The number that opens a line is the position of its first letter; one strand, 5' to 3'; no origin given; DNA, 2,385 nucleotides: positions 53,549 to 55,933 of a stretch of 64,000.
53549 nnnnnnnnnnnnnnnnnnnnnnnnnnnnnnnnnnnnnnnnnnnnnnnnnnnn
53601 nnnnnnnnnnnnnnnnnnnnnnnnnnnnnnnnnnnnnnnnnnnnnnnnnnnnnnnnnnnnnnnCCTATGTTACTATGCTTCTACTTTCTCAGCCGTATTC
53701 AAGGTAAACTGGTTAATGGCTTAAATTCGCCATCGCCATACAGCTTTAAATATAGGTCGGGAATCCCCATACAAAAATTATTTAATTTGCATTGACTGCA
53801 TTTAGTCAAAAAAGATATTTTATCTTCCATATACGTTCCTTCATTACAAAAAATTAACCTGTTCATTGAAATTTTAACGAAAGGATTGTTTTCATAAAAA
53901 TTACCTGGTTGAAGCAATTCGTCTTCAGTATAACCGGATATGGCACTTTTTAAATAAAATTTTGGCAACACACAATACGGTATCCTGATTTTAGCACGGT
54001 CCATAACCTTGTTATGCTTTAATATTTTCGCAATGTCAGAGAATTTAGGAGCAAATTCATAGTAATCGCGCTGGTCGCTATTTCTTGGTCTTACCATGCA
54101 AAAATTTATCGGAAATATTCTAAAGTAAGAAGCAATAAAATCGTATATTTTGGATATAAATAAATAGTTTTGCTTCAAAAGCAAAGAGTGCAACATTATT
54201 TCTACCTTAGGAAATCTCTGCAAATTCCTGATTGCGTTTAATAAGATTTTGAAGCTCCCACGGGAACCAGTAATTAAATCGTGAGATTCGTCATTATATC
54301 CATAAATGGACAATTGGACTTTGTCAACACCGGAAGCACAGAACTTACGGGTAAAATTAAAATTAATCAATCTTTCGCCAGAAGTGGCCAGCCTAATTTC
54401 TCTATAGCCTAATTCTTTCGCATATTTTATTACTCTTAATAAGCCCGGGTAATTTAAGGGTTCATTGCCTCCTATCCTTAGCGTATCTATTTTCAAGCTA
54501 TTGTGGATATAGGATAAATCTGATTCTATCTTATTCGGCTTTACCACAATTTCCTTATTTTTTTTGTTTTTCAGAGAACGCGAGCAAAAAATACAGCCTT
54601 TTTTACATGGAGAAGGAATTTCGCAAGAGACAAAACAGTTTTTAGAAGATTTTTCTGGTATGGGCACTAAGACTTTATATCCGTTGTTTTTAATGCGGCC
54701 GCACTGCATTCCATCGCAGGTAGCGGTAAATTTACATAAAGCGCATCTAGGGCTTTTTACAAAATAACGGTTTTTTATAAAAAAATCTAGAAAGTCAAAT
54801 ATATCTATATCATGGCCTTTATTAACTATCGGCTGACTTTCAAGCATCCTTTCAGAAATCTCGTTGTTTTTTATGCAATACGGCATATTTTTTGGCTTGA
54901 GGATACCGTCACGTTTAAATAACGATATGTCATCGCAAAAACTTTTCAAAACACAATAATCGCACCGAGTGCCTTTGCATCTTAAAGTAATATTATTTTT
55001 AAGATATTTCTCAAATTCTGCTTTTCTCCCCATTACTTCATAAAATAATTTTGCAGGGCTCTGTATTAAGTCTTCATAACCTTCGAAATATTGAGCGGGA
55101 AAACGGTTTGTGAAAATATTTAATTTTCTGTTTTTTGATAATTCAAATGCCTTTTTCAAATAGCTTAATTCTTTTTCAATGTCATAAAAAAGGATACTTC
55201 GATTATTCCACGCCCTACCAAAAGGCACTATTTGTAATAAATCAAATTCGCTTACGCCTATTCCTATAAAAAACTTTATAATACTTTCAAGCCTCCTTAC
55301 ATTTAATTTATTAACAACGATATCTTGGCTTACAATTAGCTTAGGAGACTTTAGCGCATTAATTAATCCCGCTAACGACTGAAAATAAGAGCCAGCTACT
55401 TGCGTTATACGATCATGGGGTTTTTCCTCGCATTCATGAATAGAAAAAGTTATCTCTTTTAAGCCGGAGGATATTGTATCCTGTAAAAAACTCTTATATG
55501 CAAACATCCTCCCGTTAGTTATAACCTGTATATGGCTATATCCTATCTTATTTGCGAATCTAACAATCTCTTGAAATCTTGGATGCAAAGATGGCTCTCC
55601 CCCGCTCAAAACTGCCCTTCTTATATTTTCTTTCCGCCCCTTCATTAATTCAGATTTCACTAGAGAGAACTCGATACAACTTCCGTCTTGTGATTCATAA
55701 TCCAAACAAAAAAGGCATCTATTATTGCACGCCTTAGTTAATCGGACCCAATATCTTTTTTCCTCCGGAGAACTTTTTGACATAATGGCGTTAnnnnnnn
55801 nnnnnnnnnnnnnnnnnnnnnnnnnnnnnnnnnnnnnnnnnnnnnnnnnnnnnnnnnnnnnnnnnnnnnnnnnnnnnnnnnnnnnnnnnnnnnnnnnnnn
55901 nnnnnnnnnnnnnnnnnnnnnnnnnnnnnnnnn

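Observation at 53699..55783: Single polypeptide with two complete radical SAM domains and an extra Cys-rich linker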

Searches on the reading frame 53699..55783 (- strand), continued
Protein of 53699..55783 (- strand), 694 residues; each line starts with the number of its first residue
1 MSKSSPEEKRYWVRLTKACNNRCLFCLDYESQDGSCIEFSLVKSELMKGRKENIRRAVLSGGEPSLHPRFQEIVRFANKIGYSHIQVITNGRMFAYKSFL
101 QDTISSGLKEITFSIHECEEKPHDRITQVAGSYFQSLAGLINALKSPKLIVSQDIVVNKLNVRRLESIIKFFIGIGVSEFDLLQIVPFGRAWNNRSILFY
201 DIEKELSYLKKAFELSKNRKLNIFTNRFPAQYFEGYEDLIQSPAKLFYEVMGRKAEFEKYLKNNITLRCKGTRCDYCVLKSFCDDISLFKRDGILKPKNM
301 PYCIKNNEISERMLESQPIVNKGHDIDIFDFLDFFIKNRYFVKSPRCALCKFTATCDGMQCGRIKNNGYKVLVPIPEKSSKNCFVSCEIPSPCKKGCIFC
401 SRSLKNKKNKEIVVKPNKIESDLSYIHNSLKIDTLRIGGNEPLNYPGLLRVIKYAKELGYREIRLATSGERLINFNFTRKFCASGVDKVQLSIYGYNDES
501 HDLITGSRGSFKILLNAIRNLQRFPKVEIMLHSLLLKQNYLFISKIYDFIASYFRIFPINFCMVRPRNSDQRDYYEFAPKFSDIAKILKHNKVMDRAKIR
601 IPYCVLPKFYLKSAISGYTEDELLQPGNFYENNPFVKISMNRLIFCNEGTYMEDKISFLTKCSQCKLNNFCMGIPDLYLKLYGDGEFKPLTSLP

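Call 38: find_related_loci(query=A2, collection=genome_contigs, flank=10000)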
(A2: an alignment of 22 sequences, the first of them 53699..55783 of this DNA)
Query A2 (694 aa) in genome_contigs; peptide patterns used: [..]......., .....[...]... (x = any residue, [..] = any of these).
599 stretches matched a pattern (row limit reached: there are more); 511 encode a relative of the query (tblastn E <= 1e-3); the best 80 are kept; 80 distinct loci.
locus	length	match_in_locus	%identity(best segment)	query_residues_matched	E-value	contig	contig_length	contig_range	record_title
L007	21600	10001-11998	43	11-690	0e+0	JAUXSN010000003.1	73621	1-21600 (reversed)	MAG: Candidatus Moraniibacteriota bacterium isolate C12_metabat.bin.94 C12_k141_370210, whole genome shotgun sequence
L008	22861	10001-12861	41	6-690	6e-153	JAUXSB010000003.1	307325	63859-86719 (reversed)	MAG: Candidatus Omnitrophota bacterium isolate C12_metabat.bin.33_sub C12_k141_645004, whole genome shotgun sequence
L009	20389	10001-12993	39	5-691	2e-152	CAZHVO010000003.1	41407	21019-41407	MAG TPA_asm: uncultured Planctomycetia bacterium isolate SRP178699_co2_518 genome assembly, contig: NODE_335_length_4140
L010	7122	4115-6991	38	9-690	2e-140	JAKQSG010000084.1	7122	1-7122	MAG: Candidatus Omnitrophota bacterium isolate USMO_metabat.104 k141_691808, whole genome shotgun sequence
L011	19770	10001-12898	38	9-693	7e-140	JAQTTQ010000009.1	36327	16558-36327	MAG: Candidatus Omnitrophota bacterium isolate STB_44 NODE_2415_length_36327_cov_8.126740_Sandtown_B, whole genome shotg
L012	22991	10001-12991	37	3-692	7e-133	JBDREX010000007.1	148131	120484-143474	MAG: Candidatus Omnitrophota bacterium isolate MEGAHIT-group-1.335 k141_936966, whole genome shotgun sequence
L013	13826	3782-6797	38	7-690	1e-125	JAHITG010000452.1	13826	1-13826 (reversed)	MAG: Spirochaetes bacterium isolate MM_PC_MetaG.mb.203 MM_PC_MetaG.mb.203_k141_1715655, whole genome shotgun sequence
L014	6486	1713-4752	35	5-693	4e-117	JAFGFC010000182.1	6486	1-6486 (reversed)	MAG: Spirochaetes bacterium isolate Zod_Metabat.1289 k87_11245646, whole genome shotgun sequence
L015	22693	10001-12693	48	11-677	5e-117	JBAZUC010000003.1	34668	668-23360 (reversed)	MAG: Parcubacteria group bacterium isolate SO_2017_GW1_218 NODE_5548_length_34668_cov_1.431632_OW334_2017, whole genome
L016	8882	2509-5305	34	4-690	5e-116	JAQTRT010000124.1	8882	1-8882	MAG: bacterium isolate STB_17 NODE_21445_length_8882_cov_2.411879_Sandtown_B, whole genome shotgun sequence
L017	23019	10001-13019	33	3-690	6e-114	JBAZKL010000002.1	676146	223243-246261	MAG: Candidatus Omnitrophota bacterium isolate SO_2017_LW4_142 scaffold_26_c1_LW137-91_2017, whole genome shotgun sequen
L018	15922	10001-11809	35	1-609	4e-115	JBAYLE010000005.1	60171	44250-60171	MAG: Parcubacteria group bacterium isolate SO_2016_GW1_96 scaffold01032_OW334_2016, whole genome shotgun sequence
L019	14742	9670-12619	33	5-693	5e-111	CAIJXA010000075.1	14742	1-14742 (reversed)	uncultured bacterium isolate Kiruna_bin-03293 genome assembly, contig: bin-03293:075/137, whole genome shotgun sequence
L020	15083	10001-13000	31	3-693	5e-111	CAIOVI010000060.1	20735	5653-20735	uncultured bacterium isolate MJ110830A_bin-153 genome assembly, contig: bin-153:60/63, whole genome shotgun sequence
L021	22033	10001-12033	48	4-690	1e-109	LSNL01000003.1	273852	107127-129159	MAG: Parcubacteria group bacterium M10-OD1-1 Contig6633, whole genome shotgun sequence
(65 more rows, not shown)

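Call 42: predict_structure(alignment_id=A2)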
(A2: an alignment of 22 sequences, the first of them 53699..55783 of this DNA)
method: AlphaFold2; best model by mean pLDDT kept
length: 694 residues; sequences in the alignment: 22
mean_pLDDT: 86.1   pTM: 0.64
mean pLDDT of the five models: 86.1, 85.1, 85.0, 84.2, 81.5
residues with pLDDT >= 90: 358; 70-90: 266; 50-70: 50; < 50: 20
segments of 3 or more residues with pLDDT < 50: 1-6, 308-313, 404-410
pLDDT, mean of each block of 10 residues (from residue 1): 52 91 87 91 96 94 93 98 95 94 96 95 94 95 94 96 97 96 91 92 94 93 91 91 87 86 78 78 90 87 60 65 80 92 86 84 88 68 79 80 49 75 83 87 90 96 93 96 96 94 93 96 94 94 93 90 84 89 90 81 87 78 63 71 63 70 81 86 90 78
secondary structure, 60 per line:
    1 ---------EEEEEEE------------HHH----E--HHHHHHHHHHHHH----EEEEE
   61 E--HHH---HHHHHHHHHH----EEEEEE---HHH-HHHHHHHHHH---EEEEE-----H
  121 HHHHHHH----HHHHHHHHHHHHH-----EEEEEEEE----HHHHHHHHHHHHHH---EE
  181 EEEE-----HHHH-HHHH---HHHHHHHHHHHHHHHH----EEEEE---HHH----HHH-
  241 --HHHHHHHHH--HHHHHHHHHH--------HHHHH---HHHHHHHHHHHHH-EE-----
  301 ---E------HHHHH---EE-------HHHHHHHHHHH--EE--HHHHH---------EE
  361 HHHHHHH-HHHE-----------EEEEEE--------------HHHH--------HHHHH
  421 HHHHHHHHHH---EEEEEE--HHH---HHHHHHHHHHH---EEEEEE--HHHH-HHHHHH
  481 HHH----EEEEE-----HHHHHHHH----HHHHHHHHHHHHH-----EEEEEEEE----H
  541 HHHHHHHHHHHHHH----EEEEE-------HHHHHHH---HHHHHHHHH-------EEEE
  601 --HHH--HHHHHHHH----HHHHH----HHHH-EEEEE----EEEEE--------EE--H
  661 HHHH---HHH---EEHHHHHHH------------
elements in order (helices of 4 or more, strands of 3 or more residues): E10-16 H39-51 E56-61 H70-79 E84-89 H97-106 E110-114 H120-127 H132-144 E150-157 H162-175 E179-184 H190-193 H195-198 H202-217 E222-226 H243-251 H254-263 H272-276 H280-292 H311-315 H328-338 H345-349 H361-367 E384-389 H404-407 H416-430 E434-439 H448-458 E462-467 H470-473 H475-483 E488-492 H498-505 H510-522 E528-535 H540-554 E559-563 H571-577 H581-589 E597-600 H608-615 H620-624 H629-632 E634-638 E643-647 H660-664 H676-682

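Call 44: search_solved_structures(query=A2, max_evalue=0.001)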
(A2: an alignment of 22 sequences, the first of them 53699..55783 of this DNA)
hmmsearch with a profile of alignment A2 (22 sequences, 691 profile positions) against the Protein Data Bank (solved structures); distinct sequences matched with E-value up to 0.001: 32.
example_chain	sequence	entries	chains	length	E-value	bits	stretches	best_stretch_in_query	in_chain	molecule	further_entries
7tol_A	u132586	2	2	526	1.9e-21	79.1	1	387-578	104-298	glycerol dibiphytanyl glycerol tetraether - macrocyclic archaeol synthase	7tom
7vob_C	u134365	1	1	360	1.8e-18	69.3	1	387-567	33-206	Cytosylglucuronate decarboxylase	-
7voc_C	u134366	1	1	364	1.8e-18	69.3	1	387-567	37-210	Cytosylglucuronate decarboxylase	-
6efn_A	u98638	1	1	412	6.2e-18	67.5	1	394-556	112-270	Sporulation killing factor maturation protein SkfB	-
1tv7_A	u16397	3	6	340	5.5e-16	61.1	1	394-571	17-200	Molybdenum cofactor biosynthesis protein A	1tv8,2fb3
2fb2_A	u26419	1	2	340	5.6e-16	61.1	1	394-571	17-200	Molybdenum cofactor biosynthesis protein A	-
6c8v_A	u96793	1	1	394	8.2e-14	53.9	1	396-628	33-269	Coenzyme PQQ synthesis protein E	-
8wm2_A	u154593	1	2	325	1.4e-11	46.6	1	386-501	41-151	Fe-S radical SAM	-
5v1q_A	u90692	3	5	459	3.5e-10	41.9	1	397-667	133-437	Radical SAM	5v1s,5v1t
6b4c_A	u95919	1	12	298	5e-10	41.4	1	23-172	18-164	Viperin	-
9dfu_A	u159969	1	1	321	5e-10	41.4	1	397-586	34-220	Radical SAM core domain-containing protein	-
9dgw_A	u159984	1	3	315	5.7e-10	41.2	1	23-172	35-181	Radical SAM core domain-containing protein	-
9dfw_A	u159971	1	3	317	5.9e-10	41.2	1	23-172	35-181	Radical SAM core domain-containing protein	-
7n7i_A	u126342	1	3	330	6.4e-10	41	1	23-172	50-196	Viperin-like enzyme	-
9dfn_A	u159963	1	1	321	7.6e-10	40.8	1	398-586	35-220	Radical SAM core domain-containing protein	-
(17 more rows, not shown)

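Call 45: fold_search(model_id=the predicted structure, library=pdb)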
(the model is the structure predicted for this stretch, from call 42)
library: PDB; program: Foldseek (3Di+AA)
matches with E <= 10: 1678; with E <= 0.001: 166
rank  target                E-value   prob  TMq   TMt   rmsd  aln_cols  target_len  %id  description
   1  6efn                  1.1e-10  1.00  0.27  0.48   5.1       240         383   19  Structure of a RiPP maturase, SkfB (released 2018-10-24)
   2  7vob                  1.5e-09  1.00  0.29  0.58   5.4       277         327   13  The crystal structure of a Radical SAM Enzyme BlsE involved in the Biosynthesis of Blasticidin S (released 2022-05-04)
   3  2fb2_B                3.3e-09  1.00  0.25  0.50   5.4       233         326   16  Structure of the MoaA Arg17/266/268/Ala triple mutant (released 2006-05-09)
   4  7tom                  5.2e-09  1.00  0.26  0.35   3.9       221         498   20  X-ray crystal structure of glycerol dibiphytanyl glycerol tetraether - macrocyclic archaeol synthase (GDGT-MAS) from Met (released 2022-08-31)
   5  7tol                  6.5e-09  1.00  0.27  0.37   3.5       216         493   20  X-ray crystal structure of glycerol dibiphytanyl glycerol tetraether - macrocyclic archaeol synthase (GDGT-MAS) from Met (released 2022-08-31)
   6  9dfw_B                7.6e-09  1.00  0.28  0.63   3.5       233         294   19  X-ray crystal structure of an engineered Viperin-like enzyme from T. virens with bound CTP and SAM (released 2025-02-12)
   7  5vsl_A                8.0e-09  1.00  0.27  0.68   3.3       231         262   18  Crystal structure of viperin with bound [4Fe-4S] cluster and S-adenosylhomocysteine (SAH) (released 2017-06-14)
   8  9dfu                  8.0e-09  1.00  0.26  0.61   3.4       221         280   17  X-ray crystal structure of the second Viperin-like enzyme from T. virens variant F40H with bound CTP and SAM (released 2025-02-19)
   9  9dgw_A                1.2e-08  1.00  0.29  0.66   9.9       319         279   15  X-ray crystal structure of the Viperin-like enzyme from T. virens with bound CTP and SAM (released 2025-02-12)
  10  1tv7_B                1.2e-08  1.00  0.28  0.56  12.1       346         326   14  Structure of the S-adenosylmethionine dependent Enzyme MoaA (released 2004-08-31)
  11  9dfn                  1.7e-08  1.00  0.28  0.65   3.0       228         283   16  X-ray crystal structure of the second viperin-like enzyme from Trichoderma virens with bound CTP and SAM (released 2025-02-19)
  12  5vsl_B                1.7e-08  1.00  0.27  0.69   3.3       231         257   18  Crystal structure of viperin with bound [4Fe-4S] cluster and S-adenosylhomocysteine (SAH) (released 2017-06-14)
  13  9dfw_A                1.8e-08  1.00  0.28  0.63   4.6       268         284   16  X-ray crystal structure of an engineered Viperin-like enzyme from T. virens with bound CTP and SAM (released 2025-02-12)
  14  6q2p_A                2.2e-08  1.00  0.28  0.63   3.2       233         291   17  Crystal structure of mouse viperin bound to cytidine triphosphate and S-adenosylhomocysteine (released 2020-01-22)
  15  6q2q_A                2.7e-08  1.00  0.28  0.64   3.1       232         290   16  Crystal structure of mouse viperin bound to uridine triphosphate and S-adenosylhomocysteine (released 2020-01-22)
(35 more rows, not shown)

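Call 57: search_protein_families(library=padloc, proteins=[window:53699-55783:-, L001:762-1019:+, L002:454-1956:+], max_evalue=0.001)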
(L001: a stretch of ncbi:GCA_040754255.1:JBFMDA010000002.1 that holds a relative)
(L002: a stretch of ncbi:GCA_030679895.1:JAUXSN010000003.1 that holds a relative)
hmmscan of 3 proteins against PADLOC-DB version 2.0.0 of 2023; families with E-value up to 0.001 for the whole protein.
window:53699-55783:- (694 aa): 2 families
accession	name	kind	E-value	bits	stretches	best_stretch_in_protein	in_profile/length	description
PDLC02904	pVip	-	6.9e-25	86.1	2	14-193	8-180/262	Viperins associated with kinases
PDLC02903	pVip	-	1.2e-24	85.2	2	14-190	5-176/257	Viperins not associated with kinases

L001:762-1019:+ (85 aa): 0 families

L002:454-1956:+ (500 aa): 2 families
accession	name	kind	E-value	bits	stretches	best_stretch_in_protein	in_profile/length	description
PDLC02903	pVip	-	3.1e-12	44.5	1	97-216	6-110/257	Viperins not associated with kinases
PDLC02904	pVip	-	5.4e-09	34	1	97-240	9-137/262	Viperins associated with kinases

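Call 68: search_protein_representatives(protein=window:53699-55783:-)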
Query: 694 residues. Proteins with E-value up to 0.001 (for the whole library): 13687; up to 1e-10: 3630; up to 1e-30: 358. The best 150 are listed.
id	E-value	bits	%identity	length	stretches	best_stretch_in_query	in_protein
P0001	0.0e+00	1480.5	100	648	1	47-694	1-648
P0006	1.1e-179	615.5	45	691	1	6-691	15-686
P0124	7.0e-160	550.0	37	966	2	7-690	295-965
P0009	2.2e-147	508.7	41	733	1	9-693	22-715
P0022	8.7e-133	460.5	39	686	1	9-691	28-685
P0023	4.6e-131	454.7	40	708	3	7-375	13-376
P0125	1.8e-123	429.6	40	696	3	2-374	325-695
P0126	1.6e-119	416.7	38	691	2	7-372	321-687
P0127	6.1e-117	408.1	40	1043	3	5-301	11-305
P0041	1.2e-116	407.2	50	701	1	6-375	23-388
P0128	1.5e-111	390.3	38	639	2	50-588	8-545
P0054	1.6e-109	383.5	50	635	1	9-375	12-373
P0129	6.3e-108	378.3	35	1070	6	8-289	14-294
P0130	2.2e-104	366.6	31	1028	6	8-291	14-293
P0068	8.7e-104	364.6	47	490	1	6-379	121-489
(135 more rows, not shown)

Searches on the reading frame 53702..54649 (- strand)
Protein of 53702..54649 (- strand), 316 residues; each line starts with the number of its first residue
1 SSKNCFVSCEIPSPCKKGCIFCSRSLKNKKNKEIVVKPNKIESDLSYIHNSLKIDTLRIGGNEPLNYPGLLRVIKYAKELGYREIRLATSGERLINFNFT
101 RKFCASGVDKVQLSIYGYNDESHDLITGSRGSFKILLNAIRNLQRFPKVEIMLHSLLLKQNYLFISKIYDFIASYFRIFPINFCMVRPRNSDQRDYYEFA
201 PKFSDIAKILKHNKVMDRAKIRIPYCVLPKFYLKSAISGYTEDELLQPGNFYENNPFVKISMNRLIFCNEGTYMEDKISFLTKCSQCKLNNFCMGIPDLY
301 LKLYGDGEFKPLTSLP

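Call 54: find_homologous_proteins(query=window:53702-54649:-, max_evalue=1e-10)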
Query seq(316 aa): 613 candidates shared short words with the query, none scored E <= 1e-10.
